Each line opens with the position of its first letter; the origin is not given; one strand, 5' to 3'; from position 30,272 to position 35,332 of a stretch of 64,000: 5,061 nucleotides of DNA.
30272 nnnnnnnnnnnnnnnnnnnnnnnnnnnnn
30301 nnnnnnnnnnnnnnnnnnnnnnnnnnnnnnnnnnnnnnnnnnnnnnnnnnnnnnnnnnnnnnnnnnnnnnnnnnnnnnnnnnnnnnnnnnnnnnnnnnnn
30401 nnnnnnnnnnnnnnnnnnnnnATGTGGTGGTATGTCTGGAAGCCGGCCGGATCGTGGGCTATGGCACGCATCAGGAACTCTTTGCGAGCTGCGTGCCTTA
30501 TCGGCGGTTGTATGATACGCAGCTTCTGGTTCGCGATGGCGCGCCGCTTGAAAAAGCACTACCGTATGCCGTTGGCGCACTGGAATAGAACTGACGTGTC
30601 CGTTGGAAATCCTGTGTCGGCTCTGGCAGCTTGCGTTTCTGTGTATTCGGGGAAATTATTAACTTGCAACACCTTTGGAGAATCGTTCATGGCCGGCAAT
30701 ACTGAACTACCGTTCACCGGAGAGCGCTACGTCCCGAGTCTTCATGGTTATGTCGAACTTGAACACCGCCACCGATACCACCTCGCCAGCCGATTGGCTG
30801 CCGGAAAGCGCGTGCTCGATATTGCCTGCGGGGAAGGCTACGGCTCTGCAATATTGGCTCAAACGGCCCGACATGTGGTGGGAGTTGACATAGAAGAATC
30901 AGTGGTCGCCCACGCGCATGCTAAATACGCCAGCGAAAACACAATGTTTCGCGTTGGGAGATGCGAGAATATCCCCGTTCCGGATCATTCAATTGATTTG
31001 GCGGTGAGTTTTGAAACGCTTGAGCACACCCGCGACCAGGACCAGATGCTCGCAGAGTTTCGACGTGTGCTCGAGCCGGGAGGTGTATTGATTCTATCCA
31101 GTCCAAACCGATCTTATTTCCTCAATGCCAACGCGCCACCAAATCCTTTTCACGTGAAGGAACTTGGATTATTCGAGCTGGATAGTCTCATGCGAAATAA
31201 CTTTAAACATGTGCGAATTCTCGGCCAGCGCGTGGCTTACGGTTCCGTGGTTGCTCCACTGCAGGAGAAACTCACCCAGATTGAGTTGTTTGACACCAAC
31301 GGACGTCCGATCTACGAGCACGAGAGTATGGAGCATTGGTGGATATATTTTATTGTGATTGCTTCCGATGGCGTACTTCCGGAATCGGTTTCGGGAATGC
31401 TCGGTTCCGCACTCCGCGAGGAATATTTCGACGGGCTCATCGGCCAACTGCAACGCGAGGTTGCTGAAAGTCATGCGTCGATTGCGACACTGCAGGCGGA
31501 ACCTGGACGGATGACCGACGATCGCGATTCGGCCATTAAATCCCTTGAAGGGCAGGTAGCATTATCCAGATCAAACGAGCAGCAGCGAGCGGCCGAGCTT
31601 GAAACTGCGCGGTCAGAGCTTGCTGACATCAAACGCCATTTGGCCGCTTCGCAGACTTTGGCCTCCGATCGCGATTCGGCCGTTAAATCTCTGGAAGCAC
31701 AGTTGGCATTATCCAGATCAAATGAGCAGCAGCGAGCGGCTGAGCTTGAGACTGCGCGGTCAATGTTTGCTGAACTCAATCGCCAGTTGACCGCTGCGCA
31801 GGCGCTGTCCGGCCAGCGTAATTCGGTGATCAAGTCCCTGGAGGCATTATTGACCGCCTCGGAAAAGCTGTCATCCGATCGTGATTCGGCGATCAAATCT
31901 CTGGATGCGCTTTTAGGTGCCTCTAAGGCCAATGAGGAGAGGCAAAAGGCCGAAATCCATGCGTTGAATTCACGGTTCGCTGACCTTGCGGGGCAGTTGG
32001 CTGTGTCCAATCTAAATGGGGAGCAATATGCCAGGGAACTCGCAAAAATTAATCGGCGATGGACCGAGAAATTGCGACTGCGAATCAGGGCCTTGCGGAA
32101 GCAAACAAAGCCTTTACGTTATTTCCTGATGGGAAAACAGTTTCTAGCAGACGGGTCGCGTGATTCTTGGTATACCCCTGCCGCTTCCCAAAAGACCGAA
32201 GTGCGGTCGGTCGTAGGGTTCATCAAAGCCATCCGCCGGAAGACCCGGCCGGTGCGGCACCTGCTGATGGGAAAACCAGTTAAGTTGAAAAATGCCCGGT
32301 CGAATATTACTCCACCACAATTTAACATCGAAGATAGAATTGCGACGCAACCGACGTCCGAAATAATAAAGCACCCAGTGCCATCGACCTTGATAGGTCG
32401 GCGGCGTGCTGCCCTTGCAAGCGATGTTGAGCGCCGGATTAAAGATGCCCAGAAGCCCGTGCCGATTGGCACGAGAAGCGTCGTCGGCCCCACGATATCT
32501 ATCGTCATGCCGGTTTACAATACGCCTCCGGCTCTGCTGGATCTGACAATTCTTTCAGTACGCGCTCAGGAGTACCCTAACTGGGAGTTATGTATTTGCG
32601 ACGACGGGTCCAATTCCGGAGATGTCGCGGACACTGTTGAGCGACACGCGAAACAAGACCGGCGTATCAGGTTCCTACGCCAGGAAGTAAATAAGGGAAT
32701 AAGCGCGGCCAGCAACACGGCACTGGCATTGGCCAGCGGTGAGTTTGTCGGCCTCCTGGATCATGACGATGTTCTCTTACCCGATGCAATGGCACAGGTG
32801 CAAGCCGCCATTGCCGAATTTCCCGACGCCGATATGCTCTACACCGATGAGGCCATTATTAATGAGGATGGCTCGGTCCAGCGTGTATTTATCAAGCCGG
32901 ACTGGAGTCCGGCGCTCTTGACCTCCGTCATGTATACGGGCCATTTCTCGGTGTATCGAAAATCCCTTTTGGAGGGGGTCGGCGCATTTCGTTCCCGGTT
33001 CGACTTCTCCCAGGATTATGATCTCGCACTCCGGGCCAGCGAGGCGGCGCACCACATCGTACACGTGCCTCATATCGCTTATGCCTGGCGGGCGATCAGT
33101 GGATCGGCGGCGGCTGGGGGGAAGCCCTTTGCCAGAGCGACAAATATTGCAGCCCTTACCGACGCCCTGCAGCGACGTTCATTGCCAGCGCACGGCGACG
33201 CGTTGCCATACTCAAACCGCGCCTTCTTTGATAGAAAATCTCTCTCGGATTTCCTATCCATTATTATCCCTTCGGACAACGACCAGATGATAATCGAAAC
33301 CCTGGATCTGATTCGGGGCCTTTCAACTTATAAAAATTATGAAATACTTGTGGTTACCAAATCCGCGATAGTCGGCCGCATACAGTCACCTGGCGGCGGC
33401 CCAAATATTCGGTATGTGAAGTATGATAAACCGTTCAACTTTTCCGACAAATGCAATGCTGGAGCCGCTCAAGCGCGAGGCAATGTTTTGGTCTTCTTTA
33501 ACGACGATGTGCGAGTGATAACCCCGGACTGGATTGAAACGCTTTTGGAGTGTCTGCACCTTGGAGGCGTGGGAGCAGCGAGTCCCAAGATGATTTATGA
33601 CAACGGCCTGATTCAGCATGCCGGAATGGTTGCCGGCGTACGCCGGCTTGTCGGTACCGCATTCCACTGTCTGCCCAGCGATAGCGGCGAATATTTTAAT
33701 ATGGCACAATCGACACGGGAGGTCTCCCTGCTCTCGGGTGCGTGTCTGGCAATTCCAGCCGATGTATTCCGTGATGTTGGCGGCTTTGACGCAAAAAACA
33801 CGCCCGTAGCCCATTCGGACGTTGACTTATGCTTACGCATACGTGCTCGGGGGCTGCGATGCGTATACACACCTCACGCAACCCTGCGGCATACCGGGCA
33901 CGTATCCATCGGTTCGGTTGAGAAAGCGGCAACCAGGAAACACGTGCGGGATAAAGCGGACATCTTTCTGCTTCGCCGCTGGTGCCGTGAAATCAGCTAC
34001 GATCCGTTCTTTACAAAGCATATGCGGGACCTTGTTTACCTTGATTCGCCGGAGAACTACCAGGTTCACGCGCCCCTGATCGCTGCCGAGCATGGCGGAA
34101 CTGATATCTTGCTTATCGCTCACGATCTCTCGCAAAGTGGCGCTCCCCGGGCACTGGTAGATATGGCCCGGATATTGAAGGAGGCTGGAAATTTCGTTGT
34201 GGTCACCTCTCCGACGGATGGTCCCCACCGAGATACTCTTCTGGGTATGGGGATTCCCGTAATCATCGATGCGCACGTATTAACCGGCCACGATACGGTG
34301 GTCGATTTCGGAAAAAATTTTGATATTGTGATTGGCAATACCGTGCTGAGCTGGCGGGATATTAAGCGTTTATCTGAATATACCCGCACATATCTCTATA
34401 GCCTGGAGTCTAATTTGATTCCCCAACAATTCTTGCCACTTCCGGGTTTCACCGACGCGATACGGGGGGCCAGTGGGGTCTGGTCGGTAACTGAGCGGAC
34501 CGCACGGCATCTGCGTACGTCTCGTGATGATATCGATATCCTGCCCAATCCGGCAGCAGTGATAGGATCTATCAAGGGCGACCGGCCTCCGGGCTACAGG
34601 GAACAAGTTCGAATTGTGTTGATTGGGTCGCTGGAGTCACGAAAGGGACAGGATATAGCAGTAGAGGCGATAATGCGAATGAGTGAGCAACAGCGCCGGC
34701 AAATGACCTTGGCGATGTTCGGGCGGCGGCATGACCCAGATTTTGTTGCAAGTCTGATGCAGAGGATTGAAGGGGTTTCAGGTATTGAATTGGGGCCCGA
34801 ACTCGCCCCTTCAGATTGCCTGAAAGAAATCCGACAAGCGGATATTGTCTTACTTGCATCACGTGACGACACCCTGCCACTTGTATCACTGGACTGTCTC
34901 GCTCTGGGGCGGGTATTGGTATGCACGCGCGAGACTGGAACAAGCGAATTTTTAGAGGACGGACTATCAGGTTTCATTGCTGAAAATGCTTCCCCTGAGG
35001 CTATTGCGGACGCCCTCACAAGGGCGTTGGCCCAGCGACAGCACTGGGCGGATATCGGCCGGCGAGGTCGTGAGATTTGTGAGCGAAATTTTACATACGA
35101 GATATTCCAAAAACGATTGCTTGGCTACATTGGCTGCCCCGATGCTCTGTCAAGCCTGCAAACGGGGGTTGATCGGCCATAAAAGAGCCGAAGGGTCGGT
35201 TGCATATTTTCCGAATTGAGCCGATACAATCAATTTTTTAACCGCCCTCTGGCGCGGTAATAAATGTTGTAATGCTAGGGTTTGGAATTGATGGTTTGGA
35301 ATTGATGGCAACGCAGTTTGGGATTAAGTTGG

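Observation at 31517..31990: In-frame 147 nt tandem repeats encode the coiled-coil ruler and could vary its length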

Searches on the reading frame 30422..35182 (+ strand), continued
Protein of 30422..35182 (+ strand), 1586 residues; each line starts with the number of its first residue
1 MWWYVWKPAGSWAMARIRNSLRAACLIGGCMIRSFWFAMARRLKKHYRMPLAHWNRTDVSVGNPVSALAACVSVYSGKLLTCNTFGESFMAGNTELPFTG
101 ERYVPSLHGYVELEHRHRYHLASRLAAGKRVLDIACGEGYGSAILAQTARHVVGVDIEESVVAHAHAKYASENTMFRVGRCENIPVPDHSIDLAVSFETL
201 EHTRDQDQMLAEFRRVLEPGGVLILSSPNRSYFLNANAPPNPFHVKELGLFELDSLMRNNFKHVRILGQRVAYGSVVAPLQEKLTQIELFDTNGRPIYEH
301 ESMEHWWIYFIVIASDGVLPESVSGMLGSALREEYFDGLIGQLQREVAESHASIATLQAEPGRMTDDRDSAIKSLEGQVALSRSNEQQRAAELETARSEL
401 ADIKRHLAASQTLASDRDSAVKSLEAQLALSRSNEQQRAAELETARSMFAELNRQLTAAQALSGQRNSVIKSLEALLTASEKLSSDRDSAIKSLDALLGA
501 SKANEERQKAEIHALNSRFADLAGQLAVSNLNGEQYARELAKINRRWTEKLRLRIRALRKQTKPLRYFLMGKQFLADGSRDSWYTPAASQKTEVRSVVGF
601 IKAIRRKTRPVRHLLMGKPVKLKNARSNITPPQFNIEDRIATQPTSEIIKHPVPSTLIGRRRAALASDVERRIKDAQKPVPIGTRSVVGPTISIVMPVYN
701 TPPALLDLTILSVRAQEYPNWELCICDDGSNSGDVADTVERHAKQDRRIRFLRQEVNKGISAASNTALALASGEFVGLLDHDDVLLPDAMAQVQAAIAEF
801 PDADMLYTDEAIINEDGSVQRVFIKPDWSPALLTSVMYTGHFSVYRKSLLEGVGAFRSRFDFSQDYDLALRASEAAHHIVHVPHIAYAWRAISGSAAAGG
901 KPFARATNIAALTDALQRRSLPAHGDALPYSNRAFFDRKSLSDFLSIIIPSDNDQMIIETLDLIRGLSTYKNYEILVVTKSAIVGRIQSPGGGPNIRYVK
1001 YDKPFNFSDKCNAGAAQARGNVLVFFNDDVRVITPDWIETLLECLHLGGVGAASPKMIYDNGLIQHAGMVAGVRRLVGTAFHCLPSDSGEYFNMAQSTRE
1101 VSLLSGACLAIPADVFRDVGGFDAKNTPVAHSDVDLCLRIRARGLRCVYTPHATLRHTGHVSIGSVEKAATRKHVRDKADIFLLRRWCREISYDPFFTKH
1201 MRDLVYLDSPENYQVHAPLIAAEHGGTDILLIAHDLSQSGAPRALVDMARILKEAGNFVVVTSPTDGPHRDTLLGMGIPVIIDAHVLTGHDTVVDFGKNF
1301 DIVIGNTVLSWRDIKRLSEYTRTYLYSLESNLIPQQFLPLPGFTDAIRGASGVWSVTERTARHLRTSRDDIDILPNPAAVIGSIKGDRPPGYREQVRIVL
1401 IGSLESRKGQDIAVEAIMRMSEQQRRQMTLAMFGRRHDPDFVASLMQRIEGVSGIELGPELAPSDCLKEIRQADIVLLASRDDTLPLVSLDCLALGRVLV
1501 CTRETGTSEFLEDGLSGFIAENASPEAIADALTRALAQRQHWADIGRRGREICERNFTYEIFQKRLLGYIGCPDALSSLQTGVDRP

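Call 62: search_protein_families(library=ncbifam, proteins=[window:30689-35182:+], max_evalue=0.001)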
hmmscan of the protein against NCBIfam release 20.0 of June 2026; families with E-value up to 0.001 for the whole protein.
window:30689-35182:+ (1497 aa): 74 families (the best 25 are shown)
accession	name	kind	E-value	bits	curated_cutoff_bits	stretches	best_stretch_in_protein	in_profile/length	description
TIGR03965.1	mycofact_glyco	equivalog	6.9e-32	110.9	280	2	855-1074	75-286/467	mycofactocin biosynthesis glycosyltransferase MftF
NF041875.1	EPS_EpsD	equivalog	1.8e-22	80.2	370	1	603-703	1-99/325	exopolysaccharide biosynthesis glycosyltransferase EpsD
NF047683.1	TeichurnBiosyTuaG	equivalog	2.4e-22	79.8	400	1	600-734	5-136/252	teichuronic acid biosynthesis protein TuaG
NF045667.1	MTase_DVU1556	equivalog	2.7e-17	62.9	155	1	33-137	17-120/213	DVU_1556 family methyltransferase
NF050050.1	ProtGlycPglI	equivalog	2.8e-17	63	500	1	601-762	2-166/306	GalNAc(5)-diNAcBac-PP-undecaprenol beta-1,3-glucosyltransferase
TIGR03937.1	PgaC_IcaA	equivalog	7.3e-17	61.4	422.3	1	600-708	44-150/407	poly-beta-1,6-N-acetyl-D-glucosamine synthase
NF007482.0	PRK10073.1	equivalog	7.8e-17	61.3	423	1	601-720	6-121/334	glycosyltransferase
NF053739.1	GlytfEpsEBac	equivalog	2.4e-16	59.5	450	1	601-748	1-147/265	glycosyltransferase EpsE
NF038299.1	EPS_HpsN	equivalog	8.8e-16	57.8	425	2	601-706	1-103/317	hormogonium polysaccharide biosynthesis glycosyltransferase HpsN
NF041394.1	GtaseAglG_Halo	equivalog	1.2e-15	57.6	440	2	620-702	21-101/304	glucosyl-dolichyl phosphate glucuronosyltransferase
NF041876.1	EPS_EpsE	equivalog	1.5e-15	57.3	400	1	1299-1471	207-383/389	exopolysaccharide biosynthesis GT4 family glycosyltransferase EpsE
TIGR02072.1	BioC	equivalog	2.1e-15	57.2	184.95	1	31-139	22-135/244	malonyl-ACP O-methyltransferase BioC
NF047649.1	MTase_UXPK_star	exception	2.1e-15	56.5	460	1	35-137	74-182/283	methyltransferase/UXPK-star double selenoprotein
TIGR01983.1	UbiG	equivalog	5.4e-15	55.3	102.95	1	21-142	32-157/228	bifunctional 2-polyprenyl-6-hydroxyphenol methylase/3-demethylubiquinol 3-O-methyltransferase UbiG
TIGR04017.1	WcaA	equivalog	1.1e-14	54.7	495.75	1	601-782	5-187/279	colanic acid biosynthesis glycosyltransferase WcaA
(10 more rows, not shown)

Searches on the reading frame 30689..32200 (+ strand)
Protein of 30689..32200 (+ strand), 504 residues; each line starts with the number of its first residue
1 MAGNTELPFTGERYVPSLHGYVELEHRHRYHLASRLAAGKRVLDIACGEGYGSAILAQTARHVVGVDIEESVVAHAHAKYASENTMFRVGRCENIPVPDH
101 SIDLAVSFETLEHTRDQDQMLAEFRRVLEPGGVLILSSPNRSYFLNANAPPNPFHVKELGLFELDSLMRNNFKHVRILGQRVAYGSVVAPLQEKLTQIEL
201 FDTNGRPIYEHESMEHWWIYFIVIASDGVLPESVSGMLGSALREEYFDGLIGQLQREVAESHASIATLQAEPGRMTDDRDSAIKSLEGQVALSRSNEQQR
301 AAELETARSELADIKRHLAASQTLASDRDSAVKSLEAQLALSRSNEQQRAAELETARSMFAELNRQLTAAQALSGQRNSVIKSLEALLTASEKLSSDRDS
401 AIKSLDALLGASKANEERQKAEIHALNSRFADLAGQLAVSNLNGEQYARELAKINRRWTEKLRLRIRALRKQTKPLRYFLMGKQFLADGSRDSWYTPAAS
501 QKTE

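Call 53: search_solved_structures(query=window:30689-32200:+, max_evalue=10)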
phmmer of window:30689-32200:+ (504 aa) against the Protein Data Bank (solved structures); distinct sequences matched with E-value up to 10: 157 (the best 60 are shown).
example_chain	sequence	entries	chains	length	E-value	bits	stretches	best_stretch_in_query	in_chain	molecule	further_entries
5wp5_A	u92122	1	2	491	3.2e-16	62.6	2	33-142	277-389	Phosphomethylethanolamine N-methyltransferase 2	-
5wp4_A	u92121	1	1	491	1.4e-14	57.2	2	34-142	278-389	Phosphoethanolamine N-methyltransferase 1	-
8zc8_A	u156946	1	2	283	6.6e-13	51.7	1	35-137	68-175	MitM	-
21zq_A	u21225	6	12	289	6.9e-13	51.6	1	35-137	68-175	MitM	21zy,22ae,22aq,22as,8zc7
1ve3_A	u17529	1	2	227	8.9e-10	41.3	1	40-136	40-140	hypothetical protein PH0226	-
2gs9_A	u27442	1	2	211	1.4e-09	40.6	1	20-136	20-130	Hypothetical protein TT1324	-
1xxl_A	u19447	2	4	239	2.1e-09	40.1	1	34-169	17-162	YcgJ protein | ycgJ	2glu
6uv6_A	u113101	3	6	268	2.3e-09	40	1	37-136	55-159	D-glucose O-methyltransferase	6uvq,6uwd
6uak_A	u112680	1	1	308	4.6e-09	39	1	40-138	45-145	SAM dependent methyltransferase LahSB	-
3l8d_A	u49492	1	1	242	1e-08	37.9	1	41-136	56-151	Methyltransferase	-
3bus_A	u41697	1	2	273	1.2e-08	37.6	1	37-136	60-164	Methyltransferase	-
6f5z_A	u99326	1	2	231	6.9e-08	35.1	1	30-135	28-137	24-sterol C-methyltransferase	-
1vlm_A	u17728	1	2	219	3.2e-07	32.9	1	28-153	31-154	SAM-dependent methyltransferase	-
3bkw_A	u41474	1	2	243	3.4e-07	32.8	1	38-145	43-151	S-adenosylmethionine dependent methyltransferase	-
5gm1_A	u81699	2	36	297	4.1e-07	32.6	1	37-136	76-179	O-methylransferase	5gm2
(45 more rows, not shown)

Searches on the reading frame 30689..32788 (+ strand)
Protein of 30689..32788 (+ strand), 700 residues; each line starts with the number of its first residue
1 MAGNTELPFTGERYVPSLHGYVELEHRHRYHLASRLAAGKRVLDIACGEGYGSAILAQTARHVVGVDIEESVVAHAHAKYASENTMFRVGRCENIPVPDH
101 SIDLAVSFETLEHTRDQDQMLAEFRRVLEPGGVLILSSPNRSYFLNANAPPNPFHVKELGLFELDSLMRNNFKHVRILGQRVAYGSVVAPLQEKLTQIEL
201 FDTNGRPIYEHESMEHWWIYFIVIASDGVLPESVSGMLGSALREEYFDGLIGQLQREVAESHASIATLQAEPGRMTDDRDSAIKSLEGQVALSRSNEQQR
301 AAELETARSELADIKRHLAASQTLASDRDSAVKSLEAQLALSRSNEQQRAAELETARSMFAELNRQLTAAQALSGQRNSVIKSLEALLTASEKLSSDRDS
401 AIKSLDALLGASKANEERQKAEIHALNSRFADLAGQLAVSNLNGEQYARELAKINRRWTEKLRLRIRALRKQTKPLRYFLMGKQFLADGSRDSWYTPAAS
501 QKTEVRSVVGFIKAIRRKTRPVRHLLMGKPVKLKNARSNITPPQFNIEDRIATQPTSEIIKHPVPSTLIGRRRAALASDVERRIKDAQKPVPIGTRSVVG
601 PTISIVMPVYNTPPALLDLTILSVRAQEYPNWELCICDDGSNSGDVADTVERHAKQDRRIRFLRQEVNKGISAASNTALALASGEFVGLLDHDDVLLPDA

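Call 43: predict_structure(alignment_id=A2)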
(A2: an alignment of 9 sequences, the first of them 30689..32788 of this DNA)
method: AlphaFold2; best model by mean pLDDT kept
length: 700 residues; sequences in the alignment: 9
mean_pLDDT: 49.4   pTM: 0.27
mean pLDDT of the five models: 49.4, 46.5, 45.9, 42.5, 39.8
residues with pLDDT >= 90: 0; 70-90: 77; 50-70: 253; < 50: 370
segments of 3 or more residues with pLDDT < 50: 1-38, 47-60, 62-102, 106-117, 138-279, 433-444, 482-512, 528-570, 586-599, 693-700
pLDDT, mean of each block of 10 residues (from residue 1): 24 25 42 49 48 42 40 36 31 31 47 43 56 51 32 32 39 35 27 26 31 31 42 33 27 37 43 43 61 67 69 69 66 68 67 70 68 57 65 66 64 64 61 44 51 67 65 53 38 31 37 53 46 33 28 29 39 52 46 38 71 69 70 79 67 82 67 67 67 41
secondary structure, 60 per line:
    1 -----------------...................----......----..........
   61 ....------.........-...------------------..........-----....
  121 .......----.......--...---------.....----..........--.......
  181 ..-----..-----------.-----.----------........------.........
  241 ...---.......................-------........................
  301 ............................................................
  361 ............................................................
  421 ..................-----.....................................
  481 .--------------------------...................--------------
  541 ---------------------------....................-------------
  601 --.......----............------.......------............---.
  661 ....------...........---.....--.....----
elements in order (helices of 4 or more, strands of 3 or more residues): H18-36 E41-46 H51-59 E60-64 H71-79 E102-107 H108-111 H117-127 E132-138 H153-157 H162-171 E174-182 E218-225 H232-243 H247-269 H277-438 H444-481 H508-526 H568-587 E603-609 H614-625 E632-638 H645-656 E660-664 H671-681 E685-689 H692-696
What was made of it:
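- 31418..31519 (+): Lead helix (EEYFDGL...) plus a truncated leading repeat unit (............-PGRMTD). The P-G forms a predicted helix break. AF2 gives a helix at residues 247-269 and a break at 270-276 (call 43).
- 32084..32143 (+): Basic motif 1 (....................) directly after the coiled coil, nearly invariant among orthologs. Inferred membrane-proximal amphipathic element. AF2 helix 444-481 (call 43).
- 32222..32281 (+): Basic motif 2 (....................). AF2 helix 508-526 (call 43).
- Its pLDDT is 61-70, while the model overall is poor (call 43). It is a monomer, so it cannot show oligomeric state or helix orientation (call 43). The AF2 run used a monomer and has low confidence (call 43). 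The core contains no Pro or turn-like break, and AF2 predicts one uninterrupted helix of 162 residues (call 43).
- Tried and rejected: Structure model (call 43).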

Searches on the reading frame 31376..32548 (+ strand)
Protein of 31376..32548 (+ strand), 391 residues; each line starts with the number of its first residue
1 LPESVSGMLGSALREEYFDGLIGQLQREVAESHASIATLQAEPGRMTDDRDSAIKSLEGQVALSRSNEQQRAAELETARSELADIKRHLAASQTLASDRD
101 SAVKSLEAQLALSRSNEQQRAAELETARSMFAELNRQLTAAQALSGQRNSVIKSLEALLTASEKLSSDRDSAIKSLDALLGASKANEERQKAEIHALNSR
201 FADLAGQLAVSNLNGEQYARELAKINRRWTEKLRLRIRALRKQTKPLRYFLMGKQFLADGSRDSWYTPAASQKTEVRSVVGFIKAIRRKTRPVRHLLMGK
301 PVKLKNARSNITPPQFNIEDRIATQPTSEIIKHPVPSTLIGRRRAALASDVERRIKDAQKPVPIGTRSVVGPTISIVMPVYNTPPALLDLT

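Call 46: find_related_loci(query=window:31376-32548:+, collection=metagenome_contigs, flank=3000)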
Query window:31376-32548:+ (391 aa) in metagenome_contigs; peptide patterns used: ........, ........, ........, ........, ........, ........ (x = any residue, [..] = any of these).
391 stretches matched a pattern, but none encodes a relative of the query by tblastn (E <= 1e-3).

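Call 48: find_related_loci(query=A3, collection=metagenome_contigs, flank=3000)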
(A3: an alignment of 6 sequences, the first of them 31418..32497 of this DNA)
Query A3 (360 aa) in metagenome_contigs; peptide patterns used: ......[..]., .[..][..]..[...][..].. (x = any residue, [..] = any of these).
189 stretches matched a pattern, but none encodes a relative of the query by tblastn (E <= 1e-3).
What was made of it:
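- Tried and rejected: Metagenome scans (calls 46, 48).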
